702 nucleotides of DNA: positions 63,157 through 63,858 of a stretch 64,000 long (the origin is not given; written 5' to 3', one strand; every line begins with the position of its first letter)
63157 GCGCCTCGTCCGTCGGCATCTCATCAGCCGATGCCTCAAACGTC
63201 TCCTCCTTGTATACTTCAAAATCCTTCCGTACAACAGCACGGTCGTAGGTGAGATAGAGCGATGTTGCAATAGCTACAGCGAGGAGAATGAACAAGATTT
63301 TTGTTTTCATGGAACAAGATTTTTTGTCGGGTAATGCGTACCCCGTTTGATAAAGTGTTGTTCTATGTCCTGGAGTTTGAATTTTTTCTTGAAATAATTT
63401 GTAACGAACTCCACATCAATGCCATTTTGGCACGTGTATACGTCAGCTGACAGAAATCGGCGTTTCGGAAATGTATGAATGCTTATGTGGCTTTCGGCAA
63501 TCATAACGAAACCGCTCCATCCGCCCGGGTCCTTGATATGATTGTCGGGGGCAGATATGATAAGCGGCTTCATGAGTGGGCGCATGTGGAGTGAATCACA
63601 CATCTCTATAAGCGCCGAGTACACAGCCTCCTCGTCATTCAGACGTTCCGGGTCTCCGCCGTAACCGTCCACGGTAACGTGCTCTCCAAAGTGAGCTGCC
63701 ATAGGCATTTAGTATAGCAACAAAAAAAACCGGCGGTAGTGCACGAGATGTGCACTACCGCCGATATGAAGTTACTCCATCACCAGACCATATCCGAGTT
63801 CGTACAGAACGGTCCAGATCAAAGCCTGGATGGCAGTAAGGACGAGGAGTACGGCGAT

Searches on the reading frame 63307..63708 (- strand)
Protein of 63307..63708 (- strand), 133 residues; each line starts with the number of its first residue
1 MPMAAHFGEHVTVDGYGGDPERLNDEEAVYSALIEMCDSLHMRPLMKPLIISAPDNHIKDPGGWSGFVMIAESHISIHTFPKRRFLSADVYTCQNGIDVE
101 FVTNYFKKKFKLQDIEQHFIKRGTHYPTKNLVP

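Call 58: search_protein_families(library=pfam, proteins=[window:63307-63708:-], max_evalue=0.001)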
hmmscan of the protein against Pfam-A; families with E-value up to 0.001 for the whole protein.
window:63307-63708:- (133 aa): 1 family
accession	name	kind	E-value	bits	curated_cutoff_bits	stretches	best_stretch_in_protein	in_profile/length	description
PF02675.21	AdoMet_dc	-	6.6e-27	94.4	25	1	10-123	1-107/107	S-adenosylmethionine decarboxylase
